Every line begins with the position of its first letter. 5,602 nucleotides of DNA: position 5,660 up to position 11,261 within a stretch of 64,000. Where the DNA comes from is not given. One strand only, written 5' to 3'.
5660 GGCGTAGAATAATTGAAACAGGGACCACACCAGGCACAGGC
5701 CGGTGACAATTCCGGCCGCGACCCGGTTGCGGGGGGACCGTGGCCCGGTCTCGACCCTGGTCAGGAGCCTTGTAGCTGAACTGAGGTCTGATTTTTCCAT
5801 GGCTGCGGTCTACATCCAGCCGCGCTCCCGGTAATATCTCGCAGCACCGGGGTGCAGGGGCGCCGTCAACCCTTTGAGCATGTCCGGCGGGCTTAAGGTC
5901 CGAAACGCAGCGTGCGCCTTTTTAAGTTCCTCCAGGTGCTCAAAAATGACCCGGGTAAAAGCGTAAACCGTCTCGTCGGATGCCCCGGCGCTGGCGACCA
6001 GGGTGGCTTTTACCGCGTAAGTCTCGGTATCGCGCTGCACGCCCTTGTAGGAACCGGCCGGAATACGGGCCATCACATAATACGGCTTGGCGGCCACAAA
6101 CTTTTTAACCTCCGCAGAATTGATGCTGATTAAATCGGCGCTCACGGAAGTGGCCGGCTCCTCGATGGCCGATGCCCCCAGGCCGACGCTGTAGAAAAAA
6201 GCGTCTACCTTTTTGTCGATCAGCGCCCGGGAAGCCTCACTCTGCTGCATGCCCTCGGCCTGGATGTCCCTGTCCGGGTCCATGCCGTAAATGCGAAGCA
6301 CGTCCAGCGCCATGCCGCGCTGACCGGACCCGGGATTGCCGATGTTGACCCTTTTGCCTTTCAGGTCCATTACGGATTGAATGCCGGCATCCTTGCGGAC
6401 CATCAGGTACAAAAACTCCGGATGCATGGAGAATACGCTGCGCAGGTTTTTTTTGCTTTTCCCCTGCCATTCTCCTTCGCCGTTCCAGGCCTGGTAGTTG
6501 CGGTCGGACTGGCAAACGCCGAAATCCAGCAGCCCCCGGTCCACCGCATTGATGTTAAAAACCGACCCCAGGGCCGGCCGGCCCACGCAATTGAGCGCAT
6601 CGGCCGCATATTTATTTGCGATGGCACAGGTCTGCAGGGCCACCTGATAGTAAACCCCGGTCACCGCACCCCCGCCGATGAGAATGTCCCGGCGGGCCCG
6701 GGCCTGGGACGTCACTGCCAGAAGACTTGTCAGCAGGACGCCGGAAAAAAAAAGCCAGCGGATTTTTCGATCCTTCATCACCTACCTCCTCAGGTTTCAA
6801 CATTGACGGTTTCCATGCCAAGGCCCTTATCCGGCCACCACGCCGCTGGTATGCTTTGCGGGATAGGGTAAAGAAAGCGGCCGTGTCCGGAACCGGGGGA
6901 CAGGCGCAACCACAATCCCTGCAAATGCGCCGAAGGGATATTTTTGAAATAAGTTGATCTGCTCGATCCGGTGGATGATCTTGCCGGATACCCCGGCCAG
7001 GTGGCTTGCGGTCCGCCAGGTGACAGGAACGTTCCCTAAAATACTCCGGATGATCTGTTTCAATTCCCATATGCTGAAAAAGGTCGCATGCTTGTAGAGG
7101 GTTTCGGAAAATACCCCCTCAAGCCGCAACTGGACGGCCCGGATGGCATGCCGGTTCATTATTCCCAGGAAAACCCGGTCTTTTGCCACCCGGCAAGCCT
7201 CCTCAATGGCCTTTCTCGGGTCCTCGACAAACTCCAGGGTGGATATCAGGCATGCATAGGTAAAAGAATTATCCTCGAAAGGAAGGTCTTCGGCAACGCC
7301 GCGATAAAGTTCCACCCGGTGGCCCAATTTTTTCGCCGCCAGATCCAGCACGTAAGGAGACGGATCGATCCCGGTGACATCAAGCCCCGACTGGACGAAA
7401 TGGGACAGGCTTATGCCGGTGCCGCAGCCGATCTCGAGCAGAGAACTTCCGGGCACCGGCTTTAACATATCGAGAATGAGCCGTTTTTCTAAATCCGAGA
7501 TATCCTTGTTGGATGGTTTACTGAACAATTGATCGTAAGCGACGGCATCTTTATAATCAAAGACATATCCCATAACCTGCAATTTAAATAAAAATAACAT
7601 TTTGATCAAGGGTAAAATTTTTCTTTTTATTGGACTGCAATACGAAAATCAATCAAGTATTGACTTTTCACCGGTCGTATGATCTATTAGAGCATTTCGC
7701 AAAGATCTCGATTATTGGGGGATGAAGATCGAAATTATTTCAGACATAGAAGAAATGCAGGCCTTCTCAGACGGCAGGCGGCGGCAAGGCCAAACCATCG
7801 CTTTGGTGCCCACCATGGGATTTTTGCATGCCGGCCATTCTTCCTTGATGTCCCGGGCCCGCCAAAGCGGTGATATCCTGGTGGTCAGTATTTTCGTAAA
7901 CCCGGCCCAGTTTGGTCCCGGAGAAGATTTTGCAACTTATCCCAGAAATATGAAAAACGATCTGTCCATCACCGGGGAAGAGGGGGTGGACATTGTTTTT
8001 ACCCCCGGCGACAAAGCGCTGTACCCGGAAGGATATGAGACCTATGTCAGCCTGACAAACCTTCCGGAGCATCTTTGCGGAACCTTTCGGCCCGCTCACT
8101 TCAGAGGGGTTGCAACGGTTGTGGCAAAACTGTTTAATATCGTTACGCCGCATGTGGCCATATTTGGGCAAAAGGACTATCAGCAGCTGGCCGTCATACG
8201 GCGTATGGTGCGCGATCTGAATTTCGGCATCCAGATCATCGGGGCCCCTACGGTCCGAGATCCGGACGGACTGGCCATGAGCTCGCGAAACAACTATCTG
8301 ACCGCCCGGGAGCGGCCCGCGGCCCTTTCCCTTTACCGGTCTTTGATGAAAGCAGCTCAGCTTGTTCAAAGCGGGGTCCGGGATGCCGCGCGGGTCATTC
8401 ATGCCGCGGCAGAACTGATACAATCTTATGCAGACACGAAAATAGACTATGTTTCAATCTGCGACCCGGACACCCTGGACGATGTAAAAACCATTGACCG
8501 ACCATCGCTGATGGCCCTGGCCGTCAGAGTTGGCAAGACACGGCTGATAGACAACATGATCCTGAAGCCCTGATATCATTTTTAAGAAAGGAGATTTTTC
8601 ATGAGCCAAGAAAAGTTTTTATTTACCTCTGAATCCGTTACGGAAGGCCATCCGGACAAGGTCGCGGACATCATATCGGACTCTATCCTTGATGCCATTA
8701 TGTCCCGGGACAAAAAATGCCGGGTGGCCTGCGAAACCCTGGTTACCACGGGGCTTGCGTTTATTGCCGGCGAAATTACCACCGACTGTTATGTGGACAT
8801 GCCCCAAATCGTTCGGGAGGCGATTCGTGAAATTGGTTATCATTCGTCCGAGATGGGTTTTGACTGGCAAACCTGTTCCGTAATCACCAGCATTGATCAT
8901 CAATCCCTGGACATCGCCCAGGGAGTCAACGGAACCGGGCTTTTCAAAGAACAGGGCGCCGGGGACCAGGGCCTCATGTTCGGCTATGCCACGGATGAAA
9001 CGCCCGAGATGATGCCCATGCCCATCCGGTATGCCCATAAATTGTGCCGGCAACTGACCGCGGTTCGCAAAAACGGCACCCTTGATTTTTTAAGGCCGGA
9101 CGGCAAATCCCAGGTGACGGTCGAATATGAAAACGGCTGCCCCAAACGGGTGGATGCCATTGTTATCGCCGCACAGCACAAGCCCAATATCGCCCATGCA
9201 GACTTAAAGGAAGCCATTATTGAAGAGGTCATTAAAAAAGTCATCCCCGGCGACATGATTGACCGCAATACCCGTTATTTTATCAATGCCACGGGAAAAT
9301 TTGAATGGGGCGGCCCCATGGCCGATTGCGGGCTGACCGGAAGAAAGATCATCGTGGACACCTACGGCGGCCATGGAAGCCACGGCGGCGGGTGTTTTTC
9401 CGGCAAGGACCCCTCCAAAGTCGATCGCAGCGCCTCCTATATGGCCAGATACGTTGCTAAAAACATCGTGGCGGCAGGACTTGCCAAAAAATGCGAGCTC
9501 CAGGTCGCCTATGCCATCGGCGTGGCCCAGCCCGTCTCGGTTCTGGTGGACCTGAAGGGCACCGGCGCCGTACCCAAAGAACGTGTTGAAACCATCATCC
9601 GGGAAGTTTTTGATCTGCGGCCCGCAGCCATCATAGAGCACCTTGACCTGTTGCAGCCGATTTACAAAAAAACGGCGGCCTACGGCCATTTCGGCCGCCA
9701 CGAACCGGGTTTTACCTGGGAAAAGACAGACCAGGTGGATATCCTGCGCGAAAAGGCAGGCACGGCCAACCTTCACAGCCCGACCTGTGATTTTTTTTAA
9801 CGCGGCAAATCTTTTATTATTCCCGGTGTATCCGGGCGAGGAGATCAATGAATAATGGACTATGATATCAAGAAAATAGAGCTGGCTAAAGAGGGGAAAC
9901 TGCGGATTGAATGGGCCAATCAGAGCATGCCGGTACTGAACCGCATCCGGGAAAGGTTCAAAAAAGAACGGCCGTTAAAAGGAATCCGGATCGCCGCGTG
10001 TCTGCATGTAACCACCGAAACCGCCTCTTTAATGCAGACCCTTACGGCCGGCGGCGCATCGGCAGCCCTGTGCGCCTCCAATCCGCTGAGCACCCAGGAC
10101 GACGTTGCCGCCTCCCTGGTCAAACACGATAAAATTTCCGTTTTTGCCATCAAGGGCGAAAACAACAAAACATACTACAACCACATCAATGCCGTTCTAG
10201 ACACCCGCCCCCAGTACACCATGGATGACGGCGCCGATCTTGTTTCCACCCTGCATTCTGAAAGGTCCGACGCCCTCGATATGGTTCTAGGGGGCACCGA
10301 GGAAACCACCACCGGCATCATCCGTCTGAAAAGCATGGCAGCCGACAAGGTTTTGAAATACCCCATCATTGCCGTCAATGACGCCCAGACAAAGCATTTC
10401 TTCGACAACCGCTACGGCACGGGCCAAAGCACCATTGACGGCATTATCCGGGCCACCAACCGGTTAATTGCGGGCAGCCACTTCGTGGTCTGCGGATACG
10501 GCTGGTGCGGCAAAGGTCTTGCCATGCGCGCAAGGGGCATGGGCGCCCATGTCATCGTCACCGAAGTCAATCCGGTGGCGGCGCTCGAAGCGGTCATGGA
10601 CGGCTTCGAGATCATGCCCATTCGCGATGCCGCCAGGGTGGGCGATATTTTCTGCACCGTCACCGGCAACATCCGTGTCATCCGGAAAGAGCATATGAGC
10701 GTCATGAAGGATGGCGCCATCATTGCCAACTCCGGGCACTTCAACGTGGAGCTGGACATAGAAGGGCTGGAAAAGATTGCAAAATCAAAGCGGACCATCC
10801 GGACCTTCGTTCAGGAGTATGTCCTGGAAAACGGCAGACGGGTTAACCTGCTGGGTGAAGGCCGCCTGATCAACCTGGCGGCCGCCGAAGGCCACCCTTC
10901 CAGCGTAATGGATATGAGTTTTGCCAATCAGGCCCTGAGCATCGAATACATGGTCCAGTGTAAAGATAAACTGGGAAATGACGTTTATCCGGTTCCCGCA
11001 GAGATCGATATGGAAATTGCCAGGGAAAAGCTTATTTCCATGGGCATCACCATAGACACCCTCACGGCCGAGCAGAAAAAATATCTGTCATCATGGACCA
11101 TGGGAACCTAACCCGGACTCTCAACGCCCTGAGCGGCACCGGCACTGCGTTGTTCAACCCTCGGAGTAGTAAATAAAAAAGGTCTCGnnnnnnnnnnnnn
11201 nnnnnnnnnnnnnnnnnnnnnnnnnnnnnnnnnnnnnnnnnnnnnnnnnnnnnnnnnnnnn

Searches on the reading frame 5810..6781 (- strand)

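Call 29: search_protein_families(library=pfam, proteins=[window:5810-6781:-], max_evalue=0.0001)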
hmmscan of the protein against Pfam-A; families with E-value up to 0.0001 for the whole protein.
window:5810-6781:- (323 aa): 3 families
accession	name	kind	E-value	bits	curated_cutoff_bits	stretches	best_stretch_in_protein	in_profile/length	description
PF16868.10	NMT1_3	-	2.7e-79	267.3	27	1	35-321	1-289/289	NMT1-like family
PF09084.16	NMT1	-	5.3e-09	36.7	20.5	1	122-196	73-145/216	NMT1/THI5 like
PF12974.12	Phosphonate-bd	-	3.8e-06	26.9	27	1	124-197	87-162/242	ABC transporter, phosphonate, periplasmic substrate-binding protein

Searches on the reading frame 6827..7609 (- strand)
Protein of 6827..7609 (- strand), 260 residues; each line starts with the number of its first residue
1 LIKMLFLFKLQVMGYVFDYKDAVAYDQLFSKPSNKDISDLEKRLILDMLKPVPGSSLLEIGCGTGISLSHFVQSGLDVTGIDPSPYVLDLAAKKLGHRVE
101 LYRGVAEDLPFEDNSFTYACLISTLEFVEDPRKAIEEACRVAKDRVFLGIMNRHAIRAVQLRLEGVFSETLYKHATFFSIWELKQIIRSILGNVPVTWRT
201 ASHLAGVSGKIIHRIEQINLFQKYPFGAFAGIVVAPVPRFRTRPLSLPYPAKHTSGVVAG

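Call 29: search_protein_families(library=pfam, proteins=[window:6827-7609:-], max_evalue=0.0001)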
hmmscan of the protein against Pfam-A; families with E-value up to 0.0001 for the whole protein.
window:6827-7609:- (260 aa): 7 families
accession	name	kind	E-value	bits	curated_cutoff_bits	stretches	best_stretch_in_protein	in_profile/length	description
PF08241.18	Methyltransf_11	-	3.7e-21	76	21.2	1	58-144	1-89/95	Methyltransferase domain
PF13649.12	Methyltransf_25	-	3.2e-17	63.5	27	1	58-143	2-94/97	Methyltransferase domain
PF13489.12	Methyltransf_23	-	9.2e-14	51.9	27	1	43-186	11-153/164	Methyltransferase domain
PF08242.18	Methyltransf_12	-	1.5e-12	48.5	30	1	58-145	1-95/98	Methyltransferase domain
PF13847.12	Methyltransf_31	-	1.1e-09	38.5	27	1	54-148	4-107/145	Methyltransferase domain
PF01209.24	Ubie_methyltran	-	3.2e-09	36.9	20.1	1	24-144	19-145/233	ubiE/COQ5 methyltransferase family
PF07021.18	MetW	-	2.2e-07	31.1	21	1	43-145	5-105/193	Methionine biosynthesis protein MetW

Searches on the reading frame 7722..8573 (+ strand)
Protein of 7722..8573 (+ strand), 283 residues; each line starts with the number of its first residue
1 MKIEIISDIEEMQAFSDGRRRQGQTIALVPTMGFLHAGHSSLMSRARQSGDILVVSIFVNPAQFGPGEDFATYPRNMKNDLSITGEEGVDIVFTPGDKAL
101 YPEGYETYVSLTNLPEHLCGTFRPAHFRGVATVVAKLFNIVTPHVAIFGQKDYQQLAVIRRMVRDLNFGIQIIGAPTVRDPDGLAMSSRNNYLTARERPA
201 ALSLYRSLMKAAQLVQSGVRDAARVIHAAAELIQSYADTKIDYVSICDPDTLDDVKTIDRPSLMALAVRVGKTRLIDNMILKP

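Call 29: search_protein_families(library=pfam, proteins=[window:7722-8573:+], max_evalue=0.0001)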
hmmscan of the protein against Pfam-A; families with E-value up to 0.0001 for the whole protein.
window:7722-8573:+ (283 aa): 1 family
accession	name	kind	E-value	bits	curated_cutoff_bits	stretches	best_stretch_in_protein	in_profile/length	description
PF02569.21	Pantoate_ligase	-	7.5e-106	353.6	20.7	1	5-280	2-268/268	Pantoate-beta-alanine ligase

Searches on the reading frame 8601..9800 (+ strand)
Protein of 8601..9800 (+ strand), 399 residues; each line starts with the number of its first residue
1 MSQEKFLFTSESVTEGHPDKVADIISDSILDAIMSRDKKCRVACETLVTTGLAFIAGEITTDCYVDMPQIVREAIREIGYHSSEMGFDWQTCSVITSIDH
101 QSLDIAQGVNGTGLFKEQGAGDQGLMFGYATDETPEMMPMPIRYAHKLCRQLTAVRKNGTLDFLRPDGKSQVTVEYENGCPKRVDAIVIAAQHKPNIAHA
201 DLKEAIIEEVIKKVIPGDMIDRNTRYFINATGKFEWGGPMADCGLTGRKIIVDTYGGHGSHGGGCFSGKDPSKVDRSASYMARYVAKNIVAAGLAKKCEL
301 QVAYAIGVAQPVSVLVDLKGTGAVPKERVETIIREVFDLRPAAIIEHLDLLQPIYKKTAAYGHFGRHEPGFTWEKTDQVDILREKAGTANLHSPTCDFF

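Call 29: search_protein_families(library=pfam, proteins=[window:8601-9800:+], max_evalue=0.0001)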
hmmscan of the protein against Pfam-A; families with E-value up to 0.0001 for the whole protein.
window:8601-9800:+ (399 aa): 3 families
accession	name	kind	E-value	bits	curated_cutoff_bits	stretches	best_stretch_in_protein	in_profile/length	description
PF02773.21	S-AdoMet_synt_C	-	4.6e-67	224.7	25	1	237-375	2-138/138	S-adenosylmethionine synthetase, C-terminal domain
PF02772.21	S-AdoMet_synt_M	-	1.7e-49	167.4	29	1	117-234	1-120/120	S-adenosylmethionine synthetase, central domain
PF00438.25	S-AdoMet_synt_N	-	3.9e-43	146.5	33.1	1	5-102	1-98/99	S-adenosylmethionine synthetase, N-terminal domain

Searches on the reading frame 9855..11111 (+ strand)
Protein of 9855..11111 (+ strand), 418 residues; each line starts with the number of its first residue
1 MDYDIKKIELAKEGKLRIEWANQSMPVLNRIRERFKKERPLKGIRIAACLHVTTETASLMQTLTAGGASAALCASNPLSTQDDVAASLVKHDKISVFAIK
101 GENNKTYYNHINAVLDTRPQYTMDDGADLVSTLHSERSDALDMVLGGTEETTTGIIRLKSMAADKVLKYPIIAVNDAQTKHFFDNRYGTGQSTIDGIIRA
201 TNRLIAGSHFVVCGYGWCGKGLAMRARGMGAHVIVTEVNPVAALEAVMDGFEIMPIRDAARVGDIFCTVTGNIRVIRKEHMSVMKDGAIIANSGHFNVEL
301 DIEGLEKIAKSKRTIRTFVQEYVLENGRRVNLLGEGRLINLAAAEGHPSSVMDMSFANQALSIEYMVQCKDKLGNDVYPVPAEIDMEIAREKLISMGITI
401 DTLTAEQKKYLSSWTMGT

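Call 29: search_protein_families(library=pfam, proteins=[window:9855-11111:+], max_evalue=0.0001)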
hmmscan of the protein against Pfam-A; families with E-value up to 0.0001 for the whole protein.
window:9855-11111:+ (418 aa): 4 families
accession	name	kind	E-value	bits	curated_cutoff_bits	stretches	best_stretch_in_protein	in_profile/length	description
PF05221.23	AdoHcyase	-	4.8e-59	200.4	25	2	2-135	1-138/299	S-adenosyl-L-homocysteine hydrolase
PF00670.27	AdoHcyase_NAD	-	1.6e-52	178.4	27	1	185-345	1-161/162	S-adenosyl-L-homocysteine hydrolase, NAD binding domain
PF02826.25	2-Hacid_dh_C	-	4.8e-06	26.5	25.1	1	203-295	32-128/178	D-isomer specific 2-hydroxyacid dehydrogenase, NAD binding domain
PF07991.19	KARI_N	-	1.4e-05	25.2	20.6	1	205-301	2-102/165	Acetohydroxy acid isomeroreductase, NADPH-binding domain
